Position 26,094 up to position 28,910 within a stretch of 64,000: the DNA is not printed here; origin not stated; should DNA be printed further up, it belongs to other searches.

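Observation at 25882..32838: Six-gene translationally coupled envelope operon around an MMPL transporter and a calcium-repeat OmpA protein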

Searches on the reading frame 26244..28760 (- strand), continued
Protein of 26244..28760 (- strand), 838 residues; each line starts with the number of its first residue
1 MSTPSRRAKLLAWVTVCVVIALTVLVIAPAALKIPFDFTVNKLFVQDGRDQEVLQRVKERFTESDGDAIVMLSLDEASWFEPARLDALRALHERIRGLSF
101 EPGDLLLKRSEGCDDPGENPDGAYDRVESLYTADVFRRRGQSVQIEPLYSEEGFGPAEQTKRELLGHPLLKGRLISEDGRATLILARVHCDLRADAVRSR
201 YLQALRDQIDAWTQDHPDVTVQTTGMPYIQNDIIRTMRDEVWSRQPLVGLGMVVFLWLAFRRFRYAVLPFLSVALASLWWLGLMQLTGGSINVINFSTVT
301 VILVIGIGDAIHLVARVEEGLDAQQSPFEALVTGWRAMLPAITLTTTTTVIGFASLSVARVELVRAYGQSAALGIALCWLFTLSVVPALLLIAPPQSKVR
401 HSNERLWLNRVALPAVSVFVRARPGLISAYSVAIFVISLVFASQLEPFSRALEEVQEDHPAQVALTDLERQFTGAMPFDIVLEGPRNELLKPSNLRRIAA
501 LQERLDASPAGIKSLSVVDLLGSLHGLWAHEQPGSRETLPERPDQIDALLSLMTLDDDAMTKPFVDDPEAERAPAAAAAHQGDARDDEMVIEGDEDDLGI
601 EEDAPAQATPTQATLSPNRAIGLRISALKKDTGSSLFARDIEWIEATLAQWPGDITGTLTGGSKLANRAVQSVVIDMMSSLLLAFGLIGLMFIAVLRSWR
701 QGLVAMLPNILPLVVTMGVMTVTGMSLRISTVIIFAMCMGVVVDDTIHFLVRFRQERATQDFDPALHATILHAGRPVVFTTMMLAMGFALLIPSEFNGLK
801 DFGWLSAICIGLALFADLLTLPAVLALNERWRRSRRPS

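Call 16: find_related_loci(query=A1, collection=genome_contigs, flank=10000)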
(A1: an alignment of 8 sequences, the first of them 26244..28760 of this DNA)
Query A1 (838 aa) in genome_contigs; peptide patterns used: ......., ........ (x = any residue, [..] = any of these).
599 stretches matched a pattern (row limit reached: there are more); 549 encode a relative of the query (tblastn E <= 1e-3); the best 80 are kept; 80 distinct loci.
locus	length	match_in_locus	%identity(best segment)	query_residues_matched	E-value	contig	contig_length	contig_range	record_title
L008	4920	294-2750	61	2-835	0e+0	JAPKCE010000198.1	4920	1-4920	MAG: Myxococcota bacterium isolate ANT-56 NODE_10258_length_4920_cov_4.809044, whole genome shotgun sequence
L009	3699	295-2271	26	126-827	7e-59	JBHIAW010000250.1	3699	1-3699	MAG: bacterium isolate K_2_bin.52 NODE_17600_length_3699_cov_22.222009, whole genome shotgun sequence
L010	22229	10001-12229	28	14-825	8e-70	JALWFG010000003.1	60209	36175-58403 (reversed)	MAG: Candidatus Desulfofervidaceae bacterium isolate T11_metabat2_scaf2bin.034 T11_NODE_111_length_60209_cov_15.034137,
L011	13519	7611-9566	28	126-827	3e-58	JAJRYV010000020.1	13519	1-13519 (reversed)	MAG: bacterium isolate Dive96_bin3.88 k141_758078, whole genome shotgun sequence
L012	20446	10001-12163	27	31-828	8e-57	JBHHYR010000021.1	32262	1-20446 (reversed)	MAG: Candidatus Binatia bacterium isolate Maj_2_bin.38 NODE_533_length_32262_cov_6.508244, whole genome shotgun sequence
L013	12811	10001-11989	26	125-836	8e-57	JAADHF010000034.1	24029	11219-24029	MAG: Spirochaetota bacterium isolate M_MetaBat.164 contig-127_2782, whole genome shotgun sequence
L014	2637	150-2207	26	113-836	2e-57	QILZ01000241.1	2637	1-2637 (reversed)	MAG: Spirochaetales bacterium isolate SZUA-6 Ga0063293_10103767, whole genome shotgun sequence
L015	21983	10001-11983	25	126-835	3e-54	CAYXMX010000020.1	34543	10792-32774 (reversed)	MAG TPA_asm: uncultured bacterium isolate binchicken_co275_144 genome assembly, contig: NODE_1296_length_34543_cov_38.47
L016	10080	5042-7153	24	55-830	3e-54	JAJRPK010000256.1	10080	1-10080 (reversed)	MAG: Gammaproteobacteria bacterium isolate Dive100_bin1.51 k141_693097, whole genome shotgun sequence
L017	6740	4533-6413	25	157-827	2e-53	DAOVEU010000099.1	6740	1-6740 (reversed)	MAG TPA_asm: Desulfobacterales bacterium isolate CSMAG_1091 CSMAG_1091_k141_2945256_length_6740_cov_6.4099, whole genome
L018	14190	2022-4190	24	52-838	2e-52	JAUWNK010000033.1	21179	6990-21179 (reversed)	MAG: Desulfobacteraceae bacterium isolate CSMAG_2422 CSMAG_2422_k141_318108_length_21179_cov_21.3059, whole genome shotg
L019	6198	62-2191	27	76-827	4e-52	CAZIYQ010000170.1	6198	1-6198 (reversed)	MAG TPA_asm: uncultured bacterium isolate SRP216583_co1_146 genome assembly, contig: NODE_13410_length_6198_cov_15.42943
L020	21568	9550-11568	25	123-827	4e-50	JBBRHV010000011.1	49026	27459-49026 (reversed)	MAG: Candidatus Omnitrophota bacterium isolate Co_metawrap_2736 Cmw_2736_k141_7871772_length_49026_cov_10.9992, whole ge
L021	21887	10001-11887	24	149-831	7e-49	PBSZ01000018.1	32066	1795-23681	MAG: Cellvibrionales bacterium isolate NP74 39424, whole genome shotgun sequence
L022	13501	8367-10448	26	125-834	9e-49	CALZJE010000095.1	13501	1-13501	MAG: uncultured Ectothiorhodospiraceae bacterium isolate FO_M_Gamma_061.1 genome assembly, contig: scaffold_4950, whole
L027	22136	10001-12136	26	39-826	3e-47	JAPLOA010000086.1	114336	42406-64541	MAG: Planctomycetales bacterium isolate LacPavin_0920_WC12_MAG_54_15 LacPavin_0920_WC12_scaffold_451322, whole genome sh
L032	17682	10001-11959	27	141-825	2e-45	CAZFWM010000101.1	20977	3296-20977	MAG TPA_asm: uncultured Thermodesulfobacteriota bacterium isolate SRP077602_co7_231 genome assembly, contig: NODE_12583_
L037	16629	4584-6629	26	125-827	6e-43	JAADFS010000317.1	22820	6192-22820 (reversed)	MAG: Deferribacteres bacterium isolate M_MaxBin.054 contig-127_9311, whole genome shotgun sequence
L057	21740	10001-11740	26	203-827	2e-39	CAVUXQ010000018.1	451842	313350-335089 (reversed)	MAG: uncultured delta proteobacterium isolate MFD05684.bin.2.19 genome assembly, contig: contig_22110, whole genome shot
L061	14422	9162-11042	24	146-825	1e-38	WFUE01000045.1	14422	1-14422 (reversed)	MAG: Lysobacterales bacterium isolate S139_57 k151_203435, whole genome shotgun sequence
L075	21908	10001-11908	25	126-811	4e-37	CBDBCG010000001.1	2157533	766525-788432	MAG: Alphaproteobacteria bacterium isolate 0bf2ae11-f7ef-4b98-947a-5f0f4121c03f genome assembly, contig: contig_1, whole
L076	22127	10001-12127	22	31-827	8e-37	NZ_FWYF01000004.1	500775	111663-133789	Reichenbachiella faecimaris strain DSM 26133, whole genome shotgun sequence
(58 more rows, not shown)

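Call 24: search_solved_structures(query=window:26244-28760:-, max_evalue=0.001)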
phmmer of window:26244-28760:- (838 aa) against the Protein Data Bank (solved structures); distinct sequences matched with E-value up to 0.001: 15.
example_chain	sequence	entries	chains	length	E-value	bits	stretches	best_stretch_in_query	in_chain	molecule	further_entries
5khn_B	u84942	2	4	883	9.4e-13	50.2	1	659-828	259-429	RND transporter | Putative RND superfamily efflux pump membrane protein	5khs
6wu0_B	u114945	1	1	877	3.3e-12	48.4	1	658-827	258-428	Hopanoid biosynthesis associated RND transporter like protein HpnN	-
8z1u_A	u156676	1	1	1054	6e-06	27.7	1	251-442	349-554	Efflux pump membrane transporter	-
9e9f_B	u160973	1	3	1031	6.1e-06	27.7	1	251-442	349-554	Efflux pump membrane transporter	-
8yr0_A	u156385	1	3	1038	1.3e-05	26.6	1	251-392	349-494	Cation/multidrug efflux pump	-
7wls_A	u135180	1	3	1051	3.3e-05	25.3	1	201-404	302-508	Efflux pump membrane transporter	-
9j3d_J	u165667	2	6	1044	6.3e-05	24.4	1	178-430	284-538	Efflux pump membrane transporter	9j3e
7wlv_A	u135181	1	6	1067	0.00024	22.4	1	248-415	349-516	Efflux pump membrane transporter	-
7nvh_A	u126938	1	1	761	0.00036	21.9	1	658-827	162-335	Trehalose monomycolate exporter MmpL3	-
6vkt_A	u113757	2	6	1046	0.00046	21.5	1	253-391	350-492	Efflux pump membrane transporter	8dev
6vks_A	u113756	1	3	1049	0.00046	21.5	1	253-391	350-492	Efflux pump membrane transporter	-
4mt1_A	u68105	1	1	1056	0.00047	21.5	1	253-391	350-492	Drug efflux protein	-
8deu_A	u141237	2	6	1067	0.00048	21.5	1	253-391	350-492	Efflux pump membrane transporter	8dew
5xan_A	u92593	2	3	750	0.00064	21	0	655-836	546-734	Protein translocase subunit SecD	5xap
5xam_A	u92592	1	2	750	0.00065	21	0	655-836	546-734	Protein translocase subunit SecD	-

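Call 57: find_encoding_contigs(protein=window:26244-28760:-, flank=2000, max_places=4)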
Protein window:26244-28760:- (838 aa): 4 contigs read that carry it; 4 places shown.
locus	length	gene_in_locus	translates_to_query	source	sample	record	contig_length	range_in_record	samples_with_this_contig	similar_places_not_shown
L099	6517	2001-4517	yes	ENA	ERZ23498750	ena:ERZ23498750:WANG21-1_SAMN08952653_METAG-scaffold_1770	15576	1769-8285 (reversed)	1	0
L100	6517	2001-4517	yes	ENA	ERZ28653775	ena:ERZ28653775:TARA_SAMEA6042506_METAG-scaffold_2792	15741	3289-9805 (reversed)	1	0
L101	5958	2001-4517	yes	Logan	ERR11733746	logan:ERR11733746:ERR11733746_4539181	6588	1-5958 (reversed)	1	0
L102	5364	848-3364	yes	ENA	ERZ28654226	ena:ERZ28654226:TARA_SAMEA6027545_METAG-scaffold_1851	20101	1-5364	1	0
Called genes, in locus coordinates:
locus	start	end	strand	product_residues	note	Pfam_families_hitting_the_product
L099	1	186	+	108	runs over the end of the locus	PF14346:DUF4398 (weak)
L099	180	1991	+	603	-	PF02412:TSP_3 (faint), PF00691:OmpA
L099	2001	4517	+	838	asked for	PF03176:MMPL, PF00873:ACR_tran (faint), PF02460:Patched (weak), PF12349:Sterol-sensing (faint), PF03176:MMPL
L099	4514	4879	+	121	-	-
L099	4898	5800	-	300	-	PF23416:DUF7107 (faint)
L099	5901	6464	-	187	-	PF01923:Cob_adeno_trans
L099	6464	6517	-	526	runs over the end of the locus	PF00795:CN_hydrolase, PF02540:NAD_synthase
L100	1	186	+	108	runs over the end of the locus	PF14346:DUF4398 (weak)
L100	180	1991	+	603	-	PF02412:TSP_3 (faint), PF00691:OmpA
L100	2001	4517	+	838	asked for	PF03176:MMPL, PF00873:ACR_tran (faint), PF02460:Patched (weak), PF12349:Sterol-sensing (faint), PF03176:MMPL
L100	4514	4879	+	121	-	-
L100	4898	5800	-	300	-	PF23416:DUF7107 (faint)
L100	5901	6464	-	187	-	PF01923:Cob_adeno_trans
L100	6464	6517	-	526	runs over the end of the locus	PF00795:CN_hydrolase, PF02540:NAD_synthase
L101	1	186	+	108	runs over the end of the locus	PF14346:DUF4398 (weak)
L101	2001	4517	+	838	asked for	PF03176:MMPL, PF00873:ACR_tran (faint), PF02460:Patched (weak), PF12349:Sterol-sensing (faint), PF03176:MMPL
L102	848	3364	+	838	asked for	PF03176:MMPL, PF00873:ACR_tran (faint), PF02460:Patched (weak), PF12349:Sterol-sensing (faint), PF03176:MMPL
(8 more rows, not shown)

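Call 74: search_protein_families(library=pfam, proteins=[L015:12001-12804:+, L037:6647-7465:+, L061:11072-11857:+, L021:11893-13185:+, L027:12172-13089:+, L076:12184-13185:+, L018:4190-5446:+, L032:11959-13293:+, L057:11803-12606:+, L075:11974-12786:+], max_evalue=0.001)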
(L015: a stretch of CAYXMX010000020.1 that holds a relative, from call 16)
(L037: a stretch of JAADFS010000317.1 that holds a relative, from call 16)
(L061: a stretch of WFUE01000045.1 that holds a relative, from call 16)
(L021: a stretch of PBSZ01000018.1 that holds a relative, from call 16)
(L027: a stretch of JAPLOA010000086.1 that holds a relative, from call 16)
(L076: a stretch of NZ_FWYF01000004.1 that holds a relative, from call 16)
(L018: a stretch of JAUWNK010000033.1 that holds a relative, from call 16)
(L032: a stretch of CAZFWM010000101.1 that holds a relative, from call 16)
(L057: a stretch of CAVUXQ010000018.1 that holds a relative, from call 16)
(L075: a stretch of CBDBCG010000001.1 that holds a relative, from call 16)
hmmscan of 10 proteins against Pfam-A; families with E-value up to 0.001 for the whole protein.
L015:12001-12804:+ (267 aa): 2 families
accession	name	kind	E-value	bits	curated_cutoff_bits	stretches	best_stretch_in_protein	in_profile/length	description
PF17131.11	LolA_like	-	1.1e-64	217.9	30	1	77-266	1-184/184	Outer membrane lipoprotein-sorting protein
PF07044.18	DUF1329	-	9.1e-19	68.4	23.1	2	65-154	127-223/368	Protein of unknown function (DUF1329)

L037:6647-7465:+ (272 aa): 2 families
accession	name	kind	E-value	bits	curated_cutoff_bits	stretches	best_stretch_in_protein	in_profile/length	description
PF17131.11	LolA_like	-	2.8e-52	177.5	30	1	75-270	2-184/184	Outer membrane lipoprotein-sorting protein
PF07044.18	DUF1329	-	8.5e-06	25.7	23.1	1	64-154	129-224/368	Protein of unknown function (DUF1329)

L061:11072-11857:+ (261 aa): 2 families
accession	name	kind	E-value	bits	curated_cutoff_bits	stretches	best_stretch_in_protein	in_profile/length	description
PF17131.11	LolA_like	-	7.7e-70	234.7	30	1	77-259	3-184/184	Outer membrane lipoprotein-sorting protein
PF07044.18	DUF1329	-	8.3e-11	42.2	23.1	2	162-241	265-345/368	Protein of unknown function (DUF1329)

L021:11893-13185:+ (430 aa): 0 families

L027:12172-13089:+ (305 aa): 3 families
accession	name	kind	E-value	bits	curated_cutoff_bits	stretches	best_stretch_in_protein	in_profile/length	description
PF20434.5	BD-FAE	-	3e-33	115.6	26.8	1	56-263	1-213/215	BD-FAE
PF00326.27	Peptidase_S9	-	4.6e-12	46.3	22.6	1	227-303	130-211/213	Prolyl oligopeptidase family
PF07859.19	Abhydrolase_3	-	5.3e-12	46.4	25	1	97-284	30-208/210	alpha/beta hydrolase fold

L076:12184-13185:+ (333 aa): 2 families
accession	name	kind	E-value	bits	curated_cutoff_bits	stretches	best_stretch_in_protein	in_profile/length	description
PF22612.2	GH113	-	1.5e-42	146.4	27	1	48-307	27-278/289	Glycoside Hydrolase Family 113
PF13547.12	GTA_TIM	-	0.00035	20.5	27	0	129-212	2-112/299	GTA TIM-barrel-like domain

L018:4190-5446:+ (418 aa): 1 family
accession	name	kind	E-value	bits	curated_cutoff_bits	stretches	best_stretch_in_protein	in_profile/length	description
PF06980.17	DUF1302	-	1e-06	28.5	23.2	1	82-292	140-370/541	Protein of unknown function (DUF1302)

L032:11959-13293:+ (444 aa): 5 families
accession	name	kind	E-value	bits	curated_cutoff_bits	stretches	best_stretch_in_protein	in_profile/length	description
PF00561.26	Abhydrolase_1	-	1.2e-14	55.1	25.8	1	84-195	2-99/245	alpha/beta hydrolase fold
PF12146.15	Hydrolase_4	-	3.5e-13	49.8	27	1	113-195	30-106/239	Serine aminopeptidase, S33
PF08386.16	Abhydrolase_4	-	3.7e-08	33.9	21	1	351-433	14-94/103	TAP-like protein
PF12697.13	Abhydrolase_6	-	2e-07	32.3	26.3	1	87-415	3-207/217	Alpha/beta hydrolase family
PF00326.27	Peptidase_S9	-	2.7e-05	24.2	22.6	0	113-189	13-88/213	Prolyl oligopeptidase family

L057:11803-12606:+ (267 aa): 2 families
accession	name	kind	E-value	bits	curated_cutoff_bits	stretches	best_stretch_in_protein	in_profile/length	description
PF17131.11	LolA_like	-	1.6e-62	210.9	30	1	82-265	3-184/184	Outer membrane lipoprotein-sorting protein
PF07044.18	DUF1329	-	1.1e-09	38.5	23.1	1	79-156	138-222/368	Protein of unknown function (DUF1329)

L075:11974-12786:+ (270 aa): 2 families
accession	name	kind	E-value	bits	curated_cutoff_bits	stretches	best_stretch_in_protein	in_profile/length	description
PF17131.11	LolA_like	-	3.6e-61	206.5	30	1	86-268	3-184/184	Outer membrane lipoprotein-sorting protein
PF07044.18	DUF1329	-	3.1e-08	33.7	23.1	1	86-159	141-221/368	Protein of unknown function (DUF1329)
